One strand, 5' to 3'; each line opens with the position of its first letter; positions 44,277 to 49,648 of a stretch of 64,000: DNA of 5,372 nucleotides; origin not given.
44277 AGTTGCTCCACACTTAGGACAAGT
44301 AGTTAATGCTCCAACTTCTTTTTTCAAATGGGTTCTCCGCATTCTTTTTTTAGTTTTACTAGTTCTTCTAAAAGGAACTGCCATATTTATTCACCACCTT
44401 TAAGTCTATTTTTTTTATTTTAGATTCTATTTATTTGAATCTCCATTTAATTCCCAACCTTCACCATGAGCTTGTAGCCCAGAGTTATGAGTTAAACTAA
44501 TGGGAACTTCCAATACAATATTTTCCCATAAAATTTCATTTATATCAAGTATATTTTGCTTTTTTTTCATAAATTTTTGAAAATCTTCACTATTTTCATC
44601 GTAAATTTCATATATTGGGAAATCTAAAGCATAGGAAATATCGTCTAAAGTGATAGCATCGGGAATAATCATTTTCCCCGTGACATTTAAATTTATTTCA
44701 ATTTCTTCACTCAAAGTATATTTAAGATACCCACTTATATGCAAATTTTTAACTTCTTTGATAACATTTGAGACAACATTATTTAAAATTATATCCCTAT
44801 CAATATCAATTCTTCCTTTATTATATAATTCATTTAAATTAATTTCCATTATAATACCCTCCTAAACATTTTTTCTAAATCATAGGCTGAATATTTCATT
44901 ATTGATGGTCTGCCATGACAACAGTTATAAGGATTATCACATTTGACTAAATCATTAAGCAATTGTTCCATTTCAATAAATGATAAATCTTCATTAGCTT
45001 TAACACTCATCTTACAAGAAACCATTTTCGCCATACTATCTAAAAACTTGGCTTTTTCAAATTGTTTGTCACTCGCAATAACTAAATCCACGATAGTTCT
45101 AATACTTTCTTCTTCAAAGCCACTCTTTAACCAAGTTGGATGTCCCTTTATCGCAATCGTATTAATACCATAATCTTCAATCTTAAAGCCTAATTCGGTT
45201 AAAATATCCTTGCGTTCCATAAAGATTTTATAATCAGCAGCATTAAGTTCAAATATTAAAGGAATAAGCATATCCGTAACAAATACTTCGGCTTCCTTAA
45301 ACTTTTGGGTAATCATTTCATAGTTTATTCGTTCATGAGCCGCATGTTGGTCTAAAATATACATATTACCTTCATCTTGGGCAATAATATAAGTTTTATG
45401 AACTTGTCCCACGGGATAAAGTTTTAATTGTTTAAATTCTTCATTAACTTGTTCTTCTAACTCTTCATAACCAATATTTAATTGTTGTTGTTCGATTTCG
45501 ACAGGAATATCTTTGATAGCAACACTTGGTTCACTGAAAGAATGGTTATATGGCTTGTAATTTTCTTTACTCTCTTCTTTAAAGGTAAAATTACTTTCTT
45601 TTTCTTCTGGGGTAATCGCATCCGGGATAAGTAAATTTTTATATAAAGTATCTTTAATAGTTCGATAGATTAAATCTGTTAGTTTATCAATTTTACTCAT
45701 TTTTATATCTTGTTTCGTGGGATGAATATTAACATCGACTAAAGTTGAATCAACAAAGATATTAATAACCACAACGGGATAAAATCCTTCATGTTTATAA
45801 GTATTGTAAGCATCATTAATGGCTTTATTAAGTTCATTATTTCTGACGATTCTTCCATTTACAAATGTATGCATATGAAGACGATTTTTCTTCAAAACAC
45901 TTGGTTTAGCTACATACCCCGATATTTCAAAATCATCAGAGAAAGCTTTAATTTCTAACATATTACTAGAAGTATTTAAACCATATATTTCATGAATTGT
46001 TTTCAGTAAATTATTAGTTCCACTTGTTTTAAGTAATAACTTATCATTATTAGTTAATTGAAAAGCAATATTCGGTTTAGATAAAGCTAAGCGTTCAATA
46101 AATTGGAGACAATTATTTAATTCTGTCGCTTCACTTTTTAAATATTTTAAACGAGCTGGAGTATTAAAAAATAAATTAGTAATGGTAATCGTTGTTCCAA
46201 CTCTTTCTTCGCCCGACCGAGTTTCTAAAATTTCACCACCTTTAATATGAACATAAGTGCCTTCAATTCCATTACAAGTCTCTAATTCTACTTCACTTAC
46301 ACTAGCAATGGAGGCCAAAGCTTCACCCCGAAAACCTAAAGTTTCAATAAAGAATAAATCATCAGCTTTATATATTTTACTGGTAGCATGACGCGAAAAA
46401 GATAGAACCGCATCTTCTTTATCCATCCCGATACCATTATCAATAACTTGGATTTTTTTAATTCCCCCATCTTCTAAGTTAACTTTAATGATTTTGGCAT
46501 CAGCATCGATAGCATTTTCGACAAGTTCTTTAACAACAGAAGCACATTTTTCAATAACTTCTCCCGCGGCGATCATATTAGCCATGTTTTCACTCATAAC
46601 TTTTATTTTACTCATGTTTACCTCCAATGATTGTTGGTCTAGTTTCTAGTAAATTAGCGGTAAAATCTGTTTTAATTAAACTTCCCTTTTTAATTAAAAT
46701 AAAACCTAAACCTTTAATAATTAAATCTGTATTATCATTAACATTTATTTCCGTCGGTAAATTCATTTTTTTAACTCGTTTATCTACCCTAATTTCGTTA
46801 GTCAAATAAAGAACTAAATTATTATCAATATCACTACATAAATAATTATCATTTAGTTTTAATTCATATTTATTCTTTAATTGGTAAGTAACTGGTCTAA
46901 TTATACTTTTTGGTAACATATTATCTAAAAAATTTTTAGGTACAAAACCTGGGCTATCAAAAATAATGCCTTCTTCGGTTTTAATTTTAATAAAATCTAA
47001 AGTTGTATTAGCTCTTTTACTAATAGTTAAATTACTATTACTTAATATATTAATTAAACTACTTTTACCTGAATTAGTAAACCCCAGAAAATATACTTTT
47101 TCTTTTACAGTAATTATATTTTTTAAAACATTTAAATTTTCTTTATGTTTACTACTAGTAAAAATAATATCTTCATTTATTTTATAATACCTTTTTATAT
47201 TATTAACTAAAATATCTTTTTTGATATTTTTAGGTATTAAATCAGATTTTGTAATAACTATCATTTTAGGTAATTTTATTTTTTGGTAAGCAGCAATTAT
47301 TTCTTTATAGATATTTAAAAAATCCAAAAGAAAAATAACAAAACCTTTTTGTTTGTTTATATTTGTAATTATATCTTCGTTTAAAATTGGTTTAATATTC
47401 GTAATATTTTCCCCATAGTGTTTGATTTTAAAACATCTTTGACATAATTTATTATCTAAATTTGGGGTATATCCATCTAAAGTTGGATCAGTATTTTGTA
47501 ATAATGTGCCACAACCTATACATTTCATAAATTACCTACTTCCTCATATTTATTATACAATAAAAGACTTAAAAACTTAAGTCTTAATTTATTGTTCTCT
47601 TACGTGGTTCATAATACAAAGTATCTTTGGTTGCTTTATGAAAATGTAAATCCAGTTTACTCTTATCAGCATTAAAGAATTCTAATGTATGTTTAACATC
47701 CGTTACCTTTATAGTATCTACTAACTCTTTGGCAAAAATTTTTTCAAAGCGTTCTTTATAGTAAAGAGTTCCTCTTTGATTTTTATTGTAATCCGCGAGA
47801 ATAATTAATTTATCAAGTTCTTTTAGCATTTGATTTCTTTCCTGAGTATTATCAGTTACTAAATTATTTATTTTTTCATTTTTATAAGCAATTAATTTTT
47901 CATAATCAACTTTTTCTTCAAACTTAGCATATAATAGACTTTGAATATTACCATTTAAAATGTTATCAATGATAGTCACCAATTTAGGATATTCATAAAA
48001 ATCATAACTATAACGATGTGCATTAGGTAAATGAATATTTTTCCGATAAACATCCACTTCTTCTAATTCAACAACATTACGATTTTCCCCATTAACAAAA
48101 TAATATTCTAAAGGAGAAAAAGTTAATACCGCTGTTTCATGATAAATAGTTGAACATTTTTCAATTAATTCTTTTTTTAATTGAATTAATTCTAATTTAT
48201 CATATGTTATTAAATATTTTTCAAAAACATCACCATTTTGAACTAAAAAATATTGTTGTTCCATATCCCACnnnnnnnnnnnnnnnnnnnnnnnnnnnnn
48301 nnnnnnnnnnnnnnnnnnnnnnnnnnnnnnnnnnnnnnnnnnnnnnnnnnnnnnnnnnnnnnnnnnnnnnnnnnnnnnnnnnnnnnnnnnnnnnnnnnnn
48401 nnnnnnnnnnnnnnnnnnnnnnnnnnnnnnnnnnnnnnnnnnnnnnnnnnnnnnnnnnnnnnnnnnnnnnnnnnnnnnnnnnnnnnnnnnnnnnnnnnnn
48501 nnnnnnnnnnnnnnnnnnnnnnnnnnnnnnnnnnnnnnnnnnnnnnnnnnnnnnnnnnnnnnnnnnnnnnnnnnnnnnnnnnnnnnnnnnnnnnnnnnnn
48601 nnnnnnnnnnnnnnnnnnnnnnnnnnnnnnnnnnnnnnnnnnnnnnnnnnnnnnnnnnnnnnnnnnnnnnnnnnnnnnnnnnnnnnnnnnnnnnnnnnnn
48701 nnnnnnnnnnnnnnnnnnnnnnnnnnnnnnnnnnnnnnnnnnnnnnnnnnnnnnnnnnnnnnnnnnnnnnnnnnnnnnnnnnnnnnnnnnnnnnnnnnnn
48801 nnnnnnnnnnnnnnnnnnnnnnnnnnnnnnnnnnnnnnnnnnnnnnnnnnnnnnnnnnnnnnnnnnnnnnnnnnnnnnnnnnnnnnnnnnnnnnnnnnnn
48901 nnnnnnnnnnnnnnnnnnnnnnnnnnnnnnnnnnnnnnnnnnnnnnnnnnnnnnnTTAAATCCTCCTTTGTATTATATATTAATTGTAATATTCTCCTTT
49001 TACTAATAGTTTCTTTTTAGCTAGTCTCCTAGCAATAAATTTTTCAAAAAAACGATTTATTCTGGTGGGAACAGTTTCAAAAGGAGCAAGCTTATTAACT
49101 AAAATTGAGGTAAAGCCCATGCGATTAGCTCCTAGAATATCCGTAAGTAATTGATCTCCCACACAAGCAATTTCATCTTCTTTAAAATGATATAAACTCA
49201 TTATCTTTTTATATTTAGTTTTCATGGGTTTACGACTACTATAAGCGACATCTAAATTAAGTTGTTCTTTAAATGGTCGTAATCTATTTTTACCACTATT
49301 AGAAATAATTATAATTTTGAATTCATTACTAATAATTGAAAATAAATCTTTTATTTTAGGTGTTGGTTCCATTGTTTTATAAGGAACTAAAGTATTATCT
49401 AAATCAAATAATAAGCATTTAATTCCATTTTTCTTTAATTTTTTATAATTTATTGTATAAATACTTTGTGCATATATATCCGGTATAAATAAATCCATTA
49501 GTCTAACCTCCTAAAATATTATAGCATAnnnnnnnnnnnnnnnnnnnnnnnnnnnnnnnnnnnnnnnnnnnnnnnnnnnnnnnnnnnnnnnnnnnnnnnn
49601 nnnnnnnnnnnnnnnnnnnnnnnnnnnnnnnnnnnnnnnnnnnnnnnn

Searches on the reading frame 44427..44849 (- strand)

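Call 94: search_protein_families(library=pfam, proteins=[window:44427-44849:-], max_evalue=0.0001)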
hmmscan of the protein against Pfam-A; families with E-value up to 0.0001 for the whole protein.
window:44427-44849:- (140 aa): 1 family
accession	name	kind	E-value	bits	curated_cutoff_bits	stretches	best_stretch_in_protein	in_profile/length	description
PF02620.22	YceD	-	2.7e-05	24.6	33.2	1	53-127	2-85/119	Large ribosomal RNA subunit accumulation protein YceD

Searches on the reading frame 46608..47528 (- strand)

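Call 94: search_protein_families(library=pfam, proteins=[window:46608-47528:-], max_evalue=0.0001)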
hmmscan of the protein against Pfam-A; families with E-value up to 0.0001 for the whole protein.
window:46608-47528:- (306 aa): 2 families
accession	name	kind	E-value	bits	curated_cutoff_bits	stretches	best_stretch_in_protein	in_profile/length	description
PF03193.22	RsgA_GTPase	-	7.1e-12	45.9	30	1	74-195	42-168/174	RsgA GTPase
PF01926.29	MMR_HSR1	-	7.3e-11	42.6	21.9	1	144-254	1-98/113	50S ribosome-binding GTPase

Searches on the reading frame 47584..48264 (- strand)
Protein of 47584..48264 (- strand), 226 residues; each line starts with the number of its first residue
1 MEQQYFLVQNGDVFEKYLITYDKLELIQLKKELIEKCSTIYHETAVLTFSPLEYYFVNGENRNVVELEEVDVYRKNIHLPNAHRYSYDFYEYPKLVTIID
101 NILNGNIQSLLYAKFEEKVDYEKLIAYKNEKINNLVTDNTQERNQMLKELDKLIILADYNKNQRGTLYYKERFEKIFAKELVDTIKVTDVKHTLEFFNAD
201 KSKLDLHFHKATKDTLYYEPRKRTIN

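Call 94: search_protein_families(library=pfam, proteins=[window:47584-48264:-], max_evalue=0.0001)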
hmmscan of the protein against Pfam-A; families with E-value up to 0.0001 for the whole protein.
window:47584-48264:- (226 aa): 0 families

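Call 95: search_protein_families(library=ncbifam, proteins=[window:47584-48264:-], max_evalue=0.001)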
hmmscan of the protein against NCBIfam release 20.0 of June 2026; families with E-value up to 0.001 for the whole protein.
window:47584-48264:- (226 aa): 1 family
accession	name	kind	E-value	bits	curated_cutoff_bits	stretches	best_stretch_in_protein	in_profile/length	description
TIGR01967.1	DEAH_box_HrpA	equivalog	0.00049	17.8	722.75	1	72-216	1067-1219/1284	ATP-dependent RNA helicase HrpA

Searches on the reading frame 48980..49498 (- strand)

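Call 94: search_protein_families(library=pfam, proteins=[window:48980-49498:-], max_evalue=0.0001)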
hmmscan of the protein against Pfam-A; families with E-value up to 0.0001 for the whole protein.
window:48980-49498:- (172 aa): 4 families
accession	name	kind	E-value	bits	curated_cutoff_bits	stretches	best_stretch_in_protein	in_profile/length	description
PF09419.16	PGP_phosphatase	-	2.1e-13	50.6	20.4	1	3-135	16-164/168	Mitochondrial PGP phosphatase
PF13242.12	Hydrolase_like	-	2.7e-09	37.2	22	1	89-135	3-49/75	HAD-hyrolase-like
PF13419.12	HAD_2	-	1.1e-07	32.6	23.8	1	32-134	68-178/178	Haloacid dehalogenase-like hydrolase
PF00702.32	Hydrolase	-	1.3e-07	32.7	26.4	0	45-128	99-191/191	haloacid dehalogenase-like hydrolase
